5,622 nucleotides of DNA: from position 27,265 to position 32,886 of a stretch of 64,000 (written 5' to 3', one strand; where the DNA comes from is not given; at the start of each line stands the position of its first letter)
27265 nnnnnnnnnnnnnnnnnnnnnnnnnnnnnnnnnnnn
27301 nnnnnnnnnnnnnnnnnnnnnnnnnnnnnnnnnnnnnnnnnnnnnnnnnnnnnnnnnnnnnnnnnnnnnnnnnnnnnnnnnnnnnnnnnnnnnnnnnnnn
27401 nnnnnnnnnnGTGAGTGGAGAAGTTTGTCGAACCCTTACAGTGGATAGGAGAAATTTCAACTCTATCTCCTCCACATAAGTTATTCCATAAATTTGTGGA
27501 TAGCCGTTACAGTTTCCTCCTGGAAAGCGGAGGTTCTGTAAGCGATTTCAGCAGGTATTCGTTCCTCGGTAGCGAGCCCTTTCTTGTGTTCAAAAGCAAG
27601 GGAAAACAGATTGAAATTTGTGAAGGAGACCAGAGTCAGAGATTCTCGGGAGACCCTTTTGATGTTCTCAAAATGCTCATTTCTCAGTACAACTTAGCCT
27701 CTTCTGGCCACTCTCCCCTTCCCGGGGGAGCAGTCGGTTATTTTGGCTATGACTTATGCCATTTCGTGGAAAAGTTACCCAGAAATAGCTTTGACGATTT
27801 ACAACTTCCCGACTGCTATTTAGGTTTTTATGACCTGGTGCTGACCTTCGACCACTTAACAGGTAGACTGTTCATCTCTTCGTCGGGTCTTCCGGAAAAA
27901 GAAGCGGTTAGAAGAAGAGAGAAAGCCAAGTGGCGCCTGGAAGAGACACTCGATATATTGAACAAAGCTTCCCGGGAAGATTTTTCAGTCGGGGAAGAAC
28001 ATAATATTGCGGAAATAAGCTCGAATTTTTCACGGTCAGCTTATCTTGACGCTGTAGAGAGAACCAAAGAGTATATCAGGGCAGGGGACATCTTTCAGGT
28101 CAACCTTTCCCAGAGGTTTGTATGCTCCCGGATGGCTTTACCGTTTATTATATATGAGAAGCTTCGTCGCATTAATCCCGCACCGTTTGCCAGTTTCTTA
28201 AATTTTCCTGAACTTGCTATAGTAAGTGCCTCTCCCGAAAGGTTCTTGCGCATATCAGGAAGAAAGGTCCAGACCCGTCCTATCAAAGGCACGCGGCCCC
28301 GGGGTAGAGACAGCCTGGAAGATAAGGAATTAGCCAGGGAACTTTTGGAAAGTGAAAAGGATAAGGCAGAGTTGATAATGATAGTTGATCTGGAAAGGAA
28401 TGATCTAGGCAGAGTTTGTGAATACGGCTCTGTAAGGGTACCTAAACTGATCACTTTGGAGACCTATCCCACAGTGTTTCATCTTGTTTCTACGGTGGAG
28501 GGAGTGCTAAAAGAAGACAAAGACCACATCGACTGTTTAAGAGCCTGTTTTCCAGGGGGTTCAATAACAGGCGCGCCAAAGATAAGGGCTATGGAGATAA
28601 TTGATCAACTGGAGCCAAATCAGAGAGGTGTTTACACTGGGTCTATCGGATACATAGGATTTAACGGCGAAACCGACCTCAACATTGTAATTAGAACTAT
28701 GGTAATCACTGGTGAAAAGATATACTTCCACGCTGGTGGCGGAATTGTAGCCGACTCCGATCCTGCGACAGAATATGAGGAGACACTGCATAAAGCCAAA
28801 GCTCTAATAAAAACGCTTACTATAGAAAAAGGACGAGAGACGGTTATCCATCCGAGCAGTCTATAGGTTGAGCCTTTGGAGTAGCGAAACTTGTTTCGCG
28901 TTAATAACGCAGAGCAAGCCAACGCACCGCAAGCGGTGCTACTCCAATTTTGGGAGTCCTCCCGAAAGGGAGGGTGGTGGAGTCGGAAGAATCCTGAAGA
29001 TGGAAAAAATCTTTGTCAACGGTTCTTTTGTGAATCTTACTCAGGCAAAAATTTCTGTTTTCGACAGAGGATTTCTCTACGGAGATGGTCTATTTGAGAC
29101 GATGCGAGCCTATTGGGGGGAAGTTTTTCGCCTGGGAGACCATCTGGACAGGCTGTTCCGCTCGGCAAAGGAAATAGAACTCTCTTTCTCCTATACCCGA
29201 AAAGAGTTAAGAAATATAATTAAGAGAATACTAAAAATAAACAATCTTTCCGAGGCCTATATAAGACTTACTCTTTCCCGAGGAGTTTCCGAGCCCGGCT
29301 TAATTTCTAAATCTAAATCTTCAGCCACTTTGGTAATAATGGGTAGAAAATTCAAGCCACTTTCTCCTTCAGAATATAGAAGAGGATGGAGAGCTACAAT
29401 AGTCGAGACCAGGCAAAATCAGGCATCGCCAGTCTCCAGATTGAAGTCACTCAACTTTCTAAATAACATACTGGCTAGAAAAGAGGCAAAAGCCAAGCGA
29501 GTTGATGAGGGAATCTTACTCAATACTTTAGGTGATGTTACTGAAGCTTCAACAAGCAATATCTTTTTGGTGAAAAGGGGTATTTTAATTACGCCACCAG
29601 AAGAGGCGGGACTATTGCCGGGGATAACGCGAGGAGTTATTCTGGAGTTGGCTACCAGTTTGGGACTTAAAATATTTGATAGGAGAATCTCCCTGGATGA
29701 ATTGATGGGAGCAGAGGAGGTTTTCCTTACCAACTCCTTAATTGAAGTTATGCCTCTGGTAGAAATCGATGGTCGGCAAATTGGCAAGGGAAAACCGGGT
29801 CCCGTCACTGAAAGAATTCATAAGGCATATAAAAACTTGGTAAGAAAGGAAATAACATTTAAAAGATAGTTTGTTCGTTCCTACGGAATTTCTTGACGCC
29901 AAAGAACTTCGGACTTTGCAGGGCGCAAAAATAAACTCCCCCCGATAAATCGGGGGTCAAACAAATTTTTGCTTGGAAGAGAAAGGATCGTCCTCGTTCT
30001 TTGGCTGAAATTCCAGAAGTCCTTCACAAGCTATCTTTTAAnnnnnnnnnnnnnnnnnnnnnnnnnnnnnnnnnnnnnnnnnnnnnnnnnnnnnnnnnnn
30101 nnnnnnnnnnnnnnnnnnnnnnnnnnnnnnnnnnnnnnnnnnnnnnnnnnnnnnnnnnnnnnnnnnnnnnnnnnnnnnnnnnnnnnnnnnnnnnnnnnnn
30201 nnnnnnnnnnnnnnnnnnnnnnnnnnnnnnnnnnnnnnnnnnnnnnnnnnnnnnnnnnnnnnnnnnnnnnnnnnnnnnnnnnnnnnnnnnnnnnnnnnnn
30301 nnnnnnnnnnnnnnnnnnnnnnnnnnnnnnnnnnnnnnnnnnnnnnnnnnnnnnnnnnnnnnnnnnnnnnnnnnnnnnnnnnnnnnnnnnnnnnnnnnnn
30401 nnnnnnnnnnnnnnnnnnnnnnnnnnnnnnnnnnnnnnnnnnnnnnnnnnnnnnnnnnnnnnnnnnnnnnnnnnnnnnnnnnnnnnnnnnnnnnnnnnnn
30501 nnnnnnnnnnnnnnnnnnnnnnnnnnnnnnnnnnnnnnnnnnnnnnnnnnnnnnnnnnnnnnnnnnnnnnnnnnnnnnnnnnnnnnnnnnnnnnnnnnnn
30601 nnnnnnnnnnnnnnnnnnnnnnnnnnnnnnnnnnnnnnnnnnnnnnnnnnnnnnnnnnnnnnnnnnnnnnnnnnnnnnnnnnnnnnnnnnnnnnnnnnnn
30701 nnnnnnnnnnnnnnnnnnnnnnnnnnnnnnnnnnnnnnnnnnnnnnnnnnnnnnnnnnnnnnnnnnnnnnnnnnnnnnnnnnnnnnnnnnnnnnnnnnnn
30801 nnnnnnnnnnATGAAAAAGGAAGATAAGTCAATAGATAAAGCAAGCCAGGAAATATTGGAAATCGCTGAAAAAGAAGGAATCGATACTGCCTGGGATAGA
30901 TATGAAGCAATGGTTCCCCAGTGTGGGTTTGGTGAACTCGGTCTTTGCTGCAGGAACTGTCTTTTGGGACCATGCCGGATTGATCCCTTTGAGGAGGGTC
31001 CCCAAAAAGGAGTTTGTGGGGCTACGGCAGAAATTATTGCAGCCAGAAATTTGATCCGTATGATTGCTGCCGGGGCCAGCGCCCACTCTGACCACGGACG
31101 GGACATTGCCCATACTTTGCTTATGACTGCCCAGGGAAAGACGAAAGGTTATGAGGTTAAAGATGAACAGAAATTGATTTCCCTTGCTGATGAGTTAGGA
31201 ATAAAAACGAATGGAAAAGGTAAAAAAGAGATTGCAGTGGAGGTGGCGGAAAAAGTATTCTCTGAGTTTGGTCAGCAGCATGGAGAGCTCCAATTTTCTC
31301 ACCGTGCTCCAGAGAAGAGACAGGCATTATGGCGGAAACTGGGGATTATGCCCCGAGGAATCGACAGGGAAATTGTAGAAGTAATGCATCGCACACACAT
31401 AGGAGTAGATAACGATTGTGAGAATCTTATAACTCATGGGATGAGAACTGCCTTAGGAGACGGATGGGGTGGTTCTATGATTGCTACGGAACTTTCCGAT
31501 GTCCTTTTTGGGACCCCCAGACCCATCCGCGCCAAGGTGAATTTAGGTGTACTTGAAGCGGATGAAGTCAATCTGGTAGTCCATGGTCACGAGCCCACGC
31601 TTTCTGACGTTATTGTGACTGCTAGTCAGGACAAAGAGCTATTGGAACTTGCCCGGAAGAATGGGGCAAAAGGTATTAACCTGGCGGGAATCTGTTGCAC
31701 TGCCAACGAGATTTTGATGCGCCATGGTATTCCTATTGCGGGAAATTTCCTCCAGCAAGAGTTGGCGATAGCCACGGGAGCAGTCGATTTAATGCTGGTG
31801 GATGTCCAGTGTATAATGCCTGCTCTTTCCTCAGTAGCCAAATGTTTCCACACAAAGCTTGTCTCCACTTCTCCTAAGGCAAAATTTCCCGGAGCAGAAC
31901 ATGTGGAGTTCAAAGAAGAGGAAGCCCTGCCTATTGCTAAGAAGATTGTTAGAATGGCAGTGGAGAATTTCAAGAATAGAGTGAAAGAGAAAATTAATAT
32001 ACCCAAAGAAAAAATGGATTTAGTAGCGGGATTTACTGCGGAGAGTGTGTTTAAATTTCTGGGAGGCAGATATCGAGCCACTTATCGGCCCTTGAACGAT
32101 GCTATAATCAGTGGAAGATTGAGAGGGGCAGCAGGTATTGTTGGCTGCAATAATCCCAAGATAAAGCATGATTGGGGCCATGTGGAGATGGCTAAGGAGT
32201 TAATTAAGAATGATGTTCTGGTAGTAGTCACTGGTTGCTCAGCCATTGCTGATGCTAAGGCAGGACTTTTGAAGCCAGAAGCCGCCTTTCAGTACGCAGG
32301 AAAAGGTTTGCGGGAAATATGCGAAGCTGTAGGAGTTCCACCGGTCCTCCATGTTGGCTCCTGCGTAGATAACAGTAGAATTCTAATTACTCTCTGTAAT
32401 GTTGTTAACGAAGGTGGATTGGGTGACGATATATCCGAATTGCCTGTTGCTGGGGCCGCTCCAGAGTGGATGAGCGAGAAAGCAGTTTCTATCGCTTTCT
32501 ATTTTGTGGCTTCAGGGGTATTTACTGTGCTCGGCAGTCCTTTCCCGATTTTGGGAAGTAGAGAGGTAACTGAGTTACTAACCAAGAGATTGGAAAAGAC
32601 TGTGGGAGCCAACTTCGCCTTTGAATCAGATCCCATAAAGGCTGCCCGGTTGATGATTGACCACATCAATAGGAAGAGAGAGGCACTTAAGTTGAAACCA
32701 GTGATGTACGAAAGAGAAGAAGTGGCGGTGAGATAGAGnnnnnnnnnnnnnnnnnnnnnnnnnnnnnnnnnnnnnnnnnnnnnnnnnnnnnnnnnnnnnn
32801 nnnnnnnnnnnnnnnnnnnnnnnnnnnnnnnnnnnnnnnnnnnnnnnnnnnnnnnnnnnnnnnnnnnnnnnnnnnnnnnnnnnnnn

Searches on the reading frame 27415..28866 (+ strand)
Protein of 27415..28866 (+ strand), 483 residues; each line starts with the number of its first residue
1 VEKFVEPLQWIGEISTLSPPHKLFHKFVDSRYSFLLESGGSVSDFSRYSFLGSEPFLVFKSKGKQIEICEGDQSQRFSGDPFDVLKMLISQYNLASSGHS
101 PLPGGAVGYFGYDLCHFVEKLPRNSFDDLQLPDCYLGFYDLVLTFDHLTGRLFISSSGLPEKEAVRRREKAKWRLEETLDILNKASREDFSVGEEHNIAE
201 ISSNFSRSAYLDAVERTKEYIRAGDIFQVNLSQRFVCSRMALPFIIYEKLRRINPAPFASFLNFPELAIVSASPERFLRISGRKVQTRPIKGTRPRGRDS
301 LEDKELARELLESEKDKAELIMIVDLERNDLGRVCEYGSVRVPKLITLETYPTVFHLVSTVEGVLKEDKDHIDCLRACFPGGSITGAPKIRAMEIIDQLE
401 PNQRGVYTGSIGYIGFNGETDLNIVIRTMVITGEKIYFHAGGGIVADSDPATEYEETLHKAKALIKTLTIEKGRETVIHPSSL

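Call 32: search_protein_families(library=ncbifam, proteins=[window:27415-28866:+], max_evalue=1e-10)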
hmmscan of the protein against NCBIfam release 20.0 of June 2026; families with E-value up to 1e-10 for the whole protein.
window:27415-28866:+ (483 aa): 26 families (the best 25 are shown)
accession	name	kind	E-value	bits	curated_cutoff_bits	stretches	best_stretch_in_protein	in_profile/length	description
TIGR00564.1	trpE_most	equivalog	5.1e-145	484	517.7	1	20-468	6-454/455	anthranilate synthase component I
TIGR01820.1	TrpE-arch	equivalog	2.7e-121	406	512.05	1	20-468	1-448/449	anthranilate synthase component I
TIGR01824.1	PabB-clade2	equivalog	9.3e-120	400.1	408.55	1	104-464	1-355/355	aminodeoxychorismate synthase, component I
NF010086.0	PRK13571.1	equivalog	1.7e-116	389.7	693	1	21-469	38-498/510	anthranilate synthase component I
NF004610.0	PRK05940.1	equivalog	4.2e-116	388.5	568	1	28-470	29-461/467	anthranilate synthase component I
TIGR00553.1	pabB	equivalog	5.7e-112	374.1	328.4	1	107-463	2-328/329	aminodeoxychorismate synthase component I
NF006563.0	PRK09070.1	equivalog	1.5e-111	373.2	514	1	24-469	16-445/447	aminodeoxychorismate synthase component I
NF012009.0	PRK15465.1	equivalog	1.6e-111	373.1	622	1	24-468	22-451/453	aminodeoxychorismate synthase component 1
NF010087.0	PRK13572.1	equivalog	3e-95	319.4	580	1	20-471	11-434/435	anthranilate synthase component I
NF005698.0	PRK07508.1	equivalog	4.5e-88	295.4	452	1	191-467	100-378/383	aminodeoxychorismate synthase component I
NF010089.0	PRK13574.1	equivalog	7.1e-88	295.4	527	1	29-468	22-418/421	anthranilate synthase component I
NF010079.0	PRK13564.1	equivalog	1.2e-82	278.4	471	1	75-470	117-513/521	anthranilate synthase component 1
NF010081.0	PRK13566.1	equivalog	1.6e-77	261.4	645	1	82-475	139-514/729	anthranilate synthase component I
NF004530.0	PRK05877.1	equivalog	1.1e-76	258.8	383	1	133-471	101-418/425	aminodeoxychorismate synthase component I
NF010082.0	PRK13567.1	equivalog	1.3e-74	251.6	576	1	35-466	26-465/468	anthranilate synthase component I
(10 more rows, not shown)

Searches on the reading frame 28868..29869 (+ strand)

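Call 32: search_protein_families(library=ncbifam, proteins=[window:28868-29869:+], max_evalue=1e-10)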
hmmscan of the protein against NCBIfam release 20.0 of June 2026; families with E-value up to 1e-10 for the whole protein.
window:28868-29869:+ (333 aa): 21 families
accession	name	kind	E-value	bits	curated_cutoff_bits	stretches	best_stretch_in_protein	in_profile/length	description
NF006185.0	PRK08320.1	subfamily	1.9e-91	306.2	363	1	46-328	3-286/292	branched-chain amino acid aminotransferase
TIGR01122.1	ilvE_I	equivalog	5.9e-76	255.5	245.55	1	49-329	1-288/298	branched-chain-amino-acid transaminase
NF009126.0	PRK12479.1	equivalog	9.1e-71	238.5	518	1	46-328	4-287/299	branched-chain-amino-acid transaminase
NF005800.0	PRK07650.1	equivalog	4.6e-70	236.1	308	1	48-327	3-278/290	aminodeoxychorismate lyase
NF005146.0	PRK06606.1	equivalog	6.2e-67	225.7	279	1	44-328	5-295/307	branched-chain amino acid transaminase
NF005209.0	PRK06680.1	subfamily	9.5e-67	224.9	320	1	47-327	4-283/286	D-amino-acid transaminase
TIGR01121.1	D_amino_aminoT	equivalog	3.5e-62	210.1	277.45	1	47-324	1-274/276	D-amino-acid transaminase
NF005726.0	PRK07544.1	equivalog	1.3e-46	159.1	396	1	47-328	12-291/295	branched-chain amino acid aminotransferase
NF004761.0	PRK06092.1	equivalog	4.7e-43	147.3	260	1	58-304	8-251/268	aminodeoxychorismate lyase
TIGR03461.1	pabC_Proteo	equivalog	1e-42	146.1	176.85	1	58-304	6-249/262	aminodeoxychorismate lyase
NF009066.0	PRK12400.1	equivalog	8e-41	140.4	538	1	59-325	20-282/290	D-amino-acid transaminase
NF005888.0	PRK07849.1-3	equivalog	1.5e-31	109.5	273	1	50-306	17-275/298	aminodeoxychorismate lyase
NF009896.0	PRK13356.1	equivalog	1.5e-28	99.8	262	1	47-325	9-283/287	branched-chain amino acid aminotransferase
NF005886.0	PRK07849.1-1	equivalog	6.2e-20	71.6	253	1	66-307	32-274/291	aminodeoxychorismate lyase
NF006734.0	PRK09266.1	subfamily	3.2e-17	62.6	202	1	45-324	6-265/270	hypothetical protein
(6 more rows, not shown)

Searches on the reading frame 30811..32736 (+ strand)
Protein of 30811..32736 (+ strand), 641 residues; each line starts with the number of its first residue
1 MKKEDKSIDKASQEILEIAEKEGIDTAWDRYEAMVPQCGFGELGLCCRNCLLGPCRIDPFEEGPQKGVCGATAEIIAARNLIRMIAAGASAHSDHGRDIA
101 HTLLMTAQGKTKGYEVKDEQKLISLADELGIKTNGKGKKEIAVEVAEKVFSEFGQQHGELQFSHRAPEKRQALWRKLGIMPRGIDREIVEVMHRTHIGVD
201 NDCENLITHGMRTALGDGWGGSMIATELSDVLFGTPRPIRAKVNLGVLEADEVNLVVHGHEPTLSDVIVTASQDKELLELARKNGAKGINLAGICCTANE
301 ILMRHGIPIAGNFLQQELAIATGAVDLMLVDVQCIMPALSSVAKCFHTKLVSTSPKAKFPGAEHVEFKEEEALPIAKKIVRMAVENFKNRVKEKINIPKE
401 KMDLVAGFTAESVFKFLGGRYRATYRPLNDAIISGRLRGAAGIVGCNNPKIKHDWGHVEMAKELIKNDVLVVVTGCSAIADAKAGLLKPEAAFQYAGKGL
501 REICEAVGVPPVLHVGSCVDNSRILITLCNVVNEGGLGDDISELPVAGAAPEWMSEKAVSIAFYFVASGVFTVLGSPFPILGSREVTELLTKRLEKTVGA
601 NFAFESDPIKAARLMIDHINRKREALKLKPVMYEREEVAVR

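Call 32: search_protein_families(library=ncbifam, proteins=[window:30811-32736:+], max_evalue=1e-10)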
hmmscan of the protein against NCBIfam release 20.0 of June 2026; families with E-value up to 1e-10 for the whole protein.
window:30811-32736:+ (641 aa): 2 families
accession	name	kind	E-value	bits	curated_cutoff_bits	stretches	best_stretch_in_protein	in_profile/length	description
TIGR01702.1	CO_DH_cata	equivalog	1.7e-213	710.3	478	1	8-626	2-619/621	anaerobic carbon-monoxide dehydrogenase catalytic subunit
TIGR00314.1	cdhA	equivalog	2e-19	68.9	781.3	0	185-421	163-385/784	CO dehydrogenase/acetyl-CoA synthase complex subunit alpha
